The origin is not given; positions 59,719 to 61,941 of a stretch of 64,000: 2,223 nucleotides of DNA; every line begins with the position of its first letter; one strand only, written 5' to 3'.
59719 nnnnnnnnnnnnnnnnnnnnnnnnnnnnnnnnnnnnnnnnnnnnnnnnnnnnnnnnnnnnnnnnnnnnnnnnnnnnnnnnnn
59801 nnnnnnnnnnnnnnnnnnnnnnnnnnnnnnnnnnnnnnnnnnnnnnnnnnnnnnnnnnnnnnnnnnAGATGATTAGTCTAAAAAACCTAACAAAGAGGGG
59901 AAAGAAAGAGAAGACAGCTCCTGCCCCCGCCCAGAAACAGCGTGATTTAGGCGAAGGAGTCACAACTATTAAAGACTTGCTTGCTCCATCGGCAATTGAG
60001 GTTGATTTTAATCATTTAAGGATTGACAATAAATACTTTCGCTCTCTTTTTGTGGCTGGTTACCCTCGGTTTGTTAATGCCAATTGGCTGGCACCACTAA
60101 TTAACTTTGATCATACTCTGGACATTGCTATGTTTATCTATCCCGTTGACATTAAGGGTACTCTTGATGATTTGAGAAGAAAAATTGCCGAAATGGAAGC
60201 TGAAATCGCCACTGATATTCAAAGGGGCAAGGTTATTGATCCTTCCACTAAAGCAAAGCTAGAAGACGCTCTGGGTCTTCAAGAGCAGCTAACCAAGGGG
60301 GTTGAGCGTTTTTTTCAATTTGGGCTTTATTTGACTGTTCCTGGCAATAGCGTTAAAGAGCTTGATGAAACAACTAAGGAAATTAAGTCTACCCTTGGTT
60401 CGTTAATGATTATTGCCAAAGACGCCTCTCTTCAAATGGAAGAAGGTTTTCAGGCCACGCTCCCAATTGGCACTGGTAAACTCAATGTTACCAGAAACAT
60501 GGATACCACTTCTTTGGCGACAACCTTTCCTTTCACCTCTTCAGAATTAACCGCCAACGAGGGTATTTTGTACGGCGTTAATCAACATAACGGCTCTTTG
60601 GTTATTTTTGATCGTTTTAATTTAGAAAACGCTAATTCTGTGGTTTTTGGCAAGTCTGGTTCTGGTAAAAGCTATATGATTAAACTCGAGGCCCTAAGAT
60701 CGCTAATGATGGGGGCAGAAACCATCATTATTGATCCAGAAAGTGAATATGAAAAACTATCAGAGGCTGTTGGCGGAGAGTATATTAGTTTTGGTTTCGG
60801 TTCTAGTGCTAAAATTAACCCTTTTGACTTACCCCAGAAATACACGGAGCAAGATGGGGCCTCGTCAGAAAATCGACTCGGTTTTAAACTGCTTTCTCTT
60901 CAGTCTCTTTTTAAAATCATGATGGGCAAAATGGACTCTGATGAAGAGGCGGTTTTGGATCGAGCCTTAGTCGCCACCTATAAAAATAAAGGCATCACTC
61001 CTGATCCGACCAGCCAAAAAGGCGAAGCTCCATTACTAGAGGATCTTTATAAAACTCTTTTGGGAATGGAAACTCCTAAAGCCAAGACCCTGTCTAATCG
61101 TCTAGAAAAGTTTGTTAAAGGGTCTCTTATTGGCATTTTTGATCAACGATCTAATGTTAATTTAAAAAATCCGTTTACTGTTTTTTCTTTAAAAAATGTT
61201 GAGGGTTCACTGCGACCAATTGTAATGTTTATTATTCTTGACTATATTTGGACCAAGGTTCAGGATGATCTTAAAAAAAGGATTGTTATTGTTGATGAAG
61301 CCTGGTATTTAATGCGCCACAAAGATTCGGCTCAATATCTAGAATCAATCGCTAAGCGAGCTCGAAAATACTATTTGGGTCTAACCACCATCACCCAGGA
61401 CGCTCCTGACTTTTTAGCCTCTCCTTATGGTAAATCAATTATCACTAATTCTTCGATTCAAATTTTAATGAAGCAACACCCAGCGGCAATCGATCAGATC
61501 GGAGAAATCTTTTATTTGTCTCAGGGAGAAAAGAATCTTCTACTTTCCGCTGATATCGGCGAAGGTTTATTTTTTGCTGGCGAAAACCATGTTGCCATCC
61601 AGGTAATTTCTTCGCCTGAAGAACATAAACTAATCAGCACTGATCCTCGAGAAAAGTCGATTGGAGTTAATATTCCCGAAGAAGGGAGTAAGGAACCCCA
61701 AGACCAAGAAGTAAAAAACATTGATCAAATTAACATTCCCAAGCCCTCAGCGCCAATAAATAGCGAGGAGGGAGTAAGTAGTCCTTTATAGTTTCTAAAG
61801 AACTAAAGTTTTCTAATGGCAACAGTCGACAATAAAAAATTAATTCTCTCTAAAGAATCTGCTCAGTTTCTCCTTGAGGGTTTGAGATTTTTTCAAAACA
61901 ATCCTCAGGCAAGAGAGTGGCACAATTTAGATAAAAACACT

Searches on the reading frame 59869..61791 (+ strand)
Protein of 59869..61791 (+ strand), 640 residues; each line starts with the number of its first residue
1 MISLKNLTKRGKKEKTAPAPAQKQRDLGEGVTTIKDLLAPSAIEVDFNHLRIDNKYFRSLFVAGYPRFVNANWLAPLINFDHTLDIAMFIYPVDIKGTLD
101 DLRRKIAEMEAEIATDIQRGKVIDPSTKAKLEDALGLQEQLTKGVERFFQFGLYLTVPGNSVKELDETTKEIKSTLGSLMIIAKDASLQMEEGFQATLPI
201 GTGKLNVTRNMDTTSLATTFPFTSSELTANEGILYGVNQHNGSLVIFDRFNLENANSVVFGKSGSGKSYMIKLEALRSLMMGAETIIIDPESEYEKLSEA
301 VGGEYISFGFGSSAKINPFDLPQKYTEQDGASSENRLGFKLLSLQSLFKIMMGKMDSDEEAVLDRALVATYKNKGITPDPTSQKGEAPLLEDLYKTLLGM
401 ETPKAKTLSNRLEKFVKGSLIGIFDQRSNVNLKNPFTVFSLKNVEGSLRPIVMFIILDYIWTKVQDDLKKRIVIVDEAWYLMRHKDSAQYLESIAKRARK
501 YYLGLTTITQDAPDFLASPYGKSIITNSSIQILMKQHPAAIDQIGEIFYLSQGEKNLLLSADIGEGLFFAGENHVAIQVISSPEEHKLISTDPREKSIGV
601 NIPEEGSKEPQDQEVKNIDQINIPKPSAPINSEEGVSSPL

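Call 4: search_protein_families(library=pfam, proteins=[window:59869-61791:+], max_evalue=0.1)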
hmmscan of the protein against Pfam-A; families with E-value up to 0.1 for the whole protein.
window:59869-61791:+ (640 aa): 6 families
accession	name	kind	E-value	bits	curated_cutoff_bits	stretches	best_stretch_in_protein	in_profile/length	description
PF19044.6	P-loop_TraG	-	7.1e-30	104.4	25.8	1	252-562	27-346/413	TraG P-loop domain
PF12846.13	AAA_10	-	8.9e-12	45.1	27.5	1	253-520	20-291/362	AAA-like domain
PF01935.23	DUF87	-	2.9e-09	37.8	23.2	1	259-416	28-170/220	Helicase HerA, central domain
PF01637.24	ATPase_2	-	0.0052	17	33.2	0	452-494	93-135/225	ATPase domain predominantly from Archaea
PF03135.19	CagE_TrbE_VirB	-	0.0072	16.8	21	1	140-199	134-196/204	CagE, TrbE, VirB family, component of type IV transporter system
PF13555.12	AAA_29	-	0.07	13.3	27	0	252-284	21-50/61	P-loop containing region of AAA domain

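Call 5: search_protein_families(library=ncbifam, proteins=[window:59869-61791:+], max_evalue=0.1)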
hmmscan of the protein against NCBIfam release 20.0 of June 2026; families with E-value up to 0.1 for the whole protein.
window:59869-61791:+ (640 aa): 15 families
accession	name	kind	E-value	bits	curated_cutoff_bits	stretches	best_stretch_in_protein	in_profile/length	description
NF045971.1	conju_CD1110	equivalog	3.3e-117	392.7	325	1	30-577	183-734/752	VirB4-like conjugal transfer ATPase, CD1110 family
NF045975.1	VirB4_plasma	equivalog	6.1e-81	272.4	590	1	24-589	292-893/894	Mbov_0397 family ICE element conjugal transfer ATPase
TIGR02746.1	TraC-F-type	equivalog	3.8e-55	187.2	567.05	1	100-606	271-786/800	type IV secretion system protein TraC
TIGR00929.1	VirB4_CagE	subfamily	1.7e-34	119.2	643.1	1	53-559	238-725/792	VirB4 family type IV secretion/conjugal transfer ATPase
TIGR03783.1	Bac_Flav_CT_G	subfamily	1.3e-18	66.3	261.55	1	252-563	436-762/829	TraG family conjugative transposon ATPase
NF010278.0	PRK13721.1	subfamily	2.6e-15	55.4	1177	1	206-540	429-765/874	type IV secretion system protein TraC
NF041017.1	DNA_import_CedB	equivalog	9.5e-14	50.9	700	2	124-291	144-313/590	DNA import protein CedB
NF010473.0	PRK13898.1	equivalog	3e-10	38.8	1050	1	142-569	330-742/801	type IV secretion system ATPase VirB4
NF053655.1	CedD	equivalog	1.5e-07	30.5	600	2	451-569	399-513/527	DNA-translocating ATPase CedD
NF042935.1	SCO6880_fam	subfamily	5.5e-07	28.9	60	1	39-201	312-476/477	SCO6880 family protein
TIGR03744.1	traC_PFL_4706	equivalog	1.2e-06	26.8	520.6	2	132-275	343-495/892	conjugative transfer ATPase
NF010447.0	PRK13873.1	equivalog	1.7e-06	26.3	1020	1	412-548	579-716/815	conjugal transfer protein TrbE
NF052333.1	ATPase_TcpF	exception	3.9e-05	21.7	1100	1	79-299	277-507/813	conjugal transfer ATPase TcpF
NF047331.1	phage_HTJ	equivalog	0.065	13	33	0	98-117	30-49/59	phage head-tail joining protein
NF045973.1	conju_CD1115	equivalog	0.066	12.1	250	0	251-293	21-62/442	VirD4-like conjugal transfer protein, CD1115 family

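Call 67: find_related_loci(query=A3, collection=metagenome_contigs, flank=10000)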
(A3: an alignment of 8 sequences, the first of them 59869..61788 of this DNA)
Query A3 (640 aa) in metagenome_contigs; peptide patterns used: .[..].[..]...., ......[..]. (x = any residue, [..] = any of these).
600 stretches matched a pattern (row limit reached: there are more); 530 encode a relative of the query (tblastn E <= 1e-3); the best 80 are kept; 80 distinct loci.
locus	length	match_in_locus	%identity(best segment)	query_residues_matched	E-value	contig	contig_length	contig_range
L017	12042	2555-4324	77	1-593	0e+0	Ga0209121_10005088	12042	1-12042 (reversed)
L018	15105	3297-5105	67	9-615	0e+0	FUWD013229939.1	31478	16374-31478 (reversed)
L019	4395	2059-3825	68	2-595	0e+0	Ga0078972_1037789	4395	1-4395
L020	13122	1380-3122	69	10-595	0e+0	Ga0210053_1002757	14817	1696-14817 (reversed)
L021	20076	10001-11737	69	18-595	0e+0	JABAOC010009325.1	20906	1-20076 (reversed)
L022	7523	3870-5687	67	2-612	0e+0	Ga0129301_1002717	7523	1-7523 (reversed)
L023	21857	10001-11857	66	1-625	0e+0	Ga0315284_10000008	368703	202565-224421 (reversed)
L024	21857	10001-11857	66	1-625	0e+0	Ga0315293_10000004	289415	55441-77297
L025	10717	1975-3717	68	27-613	0e+0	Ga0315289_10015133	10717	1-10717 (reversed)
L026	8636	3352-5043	70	27-595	0e+0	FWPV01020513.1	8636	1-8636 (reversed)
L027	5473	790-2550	67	8-595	0e+0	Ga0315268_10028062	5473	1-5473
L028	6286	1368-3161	67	4-595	0e+0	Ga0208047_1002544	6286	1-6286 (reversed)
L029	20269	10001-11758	66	5-595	0e+0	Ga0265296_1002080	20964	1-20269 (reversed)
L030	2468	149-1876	68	15-595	0e+0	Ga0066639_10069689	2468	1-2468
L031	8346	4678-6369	68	27-595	0e+0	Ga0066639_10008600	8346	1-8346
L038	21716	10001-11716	67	16-595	0e+0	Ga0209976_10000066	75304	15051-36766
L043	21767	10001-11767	64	8-595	0e+0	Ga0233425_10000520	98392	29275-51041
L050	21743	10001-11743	65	12-595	0e+0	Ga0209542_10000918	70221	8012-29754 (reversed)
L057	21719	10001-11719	64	21-595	0e+0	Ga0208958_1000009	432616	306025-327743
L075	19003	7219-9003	62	13-608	0e+0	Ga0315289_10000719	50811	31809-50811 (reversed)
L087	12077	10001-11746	64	22-606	0e+0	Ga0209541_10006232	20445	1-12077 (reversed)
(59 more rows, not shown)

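Call 76: search_protein_families(library=pfam, proteins=[L050:2197-6111:-, L057:1557-4973:-, L023:5349-7661:-, L029:5413-7557:-, L043:3893-6631:-, L038:1776-5795:-, L075:159-3527:-, L087:1901-4456:-, L021:5062-6822:-], max_evalue=0.01)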
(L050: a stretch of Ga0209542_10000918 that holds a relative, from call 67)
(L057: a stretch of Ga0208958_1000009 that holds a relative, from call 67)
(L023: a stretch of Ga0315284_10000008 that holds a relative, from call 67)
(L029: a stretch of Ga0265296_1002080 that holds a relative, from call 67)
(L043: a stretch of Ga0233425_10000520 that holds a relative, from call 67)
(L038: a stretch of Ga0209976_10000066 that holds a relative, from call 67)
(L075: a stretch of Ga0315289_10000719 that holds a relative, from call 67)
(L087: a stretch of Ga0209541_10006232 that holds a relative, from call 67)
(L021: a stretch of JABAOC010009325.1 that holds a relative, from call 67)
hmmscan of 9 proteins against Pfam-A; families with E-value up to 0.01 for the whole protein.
L050:2197-6111:- (1305 aa): 0 families

L057:1557-4973:- (1139 aa): 0 families

L023:5349-7661:- (771 aa): 0 families

L029:5413-7557:- (715 aa): 0 families

L043:3893-6631:- (913 aa): 0 families

L038:1776-5795:- (1340 aa): 0 families

L075:159-3527:- (1123 aa): 0 families

L087:1901-4456:- (852 aa): 0 families

L021:5062-6822:- (587 aa): 0 families

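Call 80: search_protein_families(library=phrogs, proteins=[L050:2197-6111:-, L023:5349-7661:-], max_evalue=0.01)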
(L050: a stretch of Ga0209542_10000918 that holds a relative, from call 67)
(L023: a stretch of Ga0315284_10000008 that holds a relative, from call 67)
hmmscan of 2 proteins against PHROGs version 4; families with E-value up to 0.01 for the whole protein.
L050:2197-6111:- (1305 aa): 0 families

L023:5349-7661:- (771 aa): 0 families

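Call 81: search_protein_families(library=padloc, proteins=[L050:2197-6111:-, L023:5349-7661:-], max_evalue=0.01)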
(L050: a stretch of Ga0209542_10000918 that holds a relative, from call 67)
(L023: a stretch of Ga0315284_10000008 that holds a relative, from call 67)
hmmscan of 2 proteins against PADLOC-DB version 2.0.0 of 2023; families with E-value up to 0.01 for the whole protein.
L050:2197-6111:- (1305 aa): 0 families

L023:5349-7661:- (771 aa): 0 families
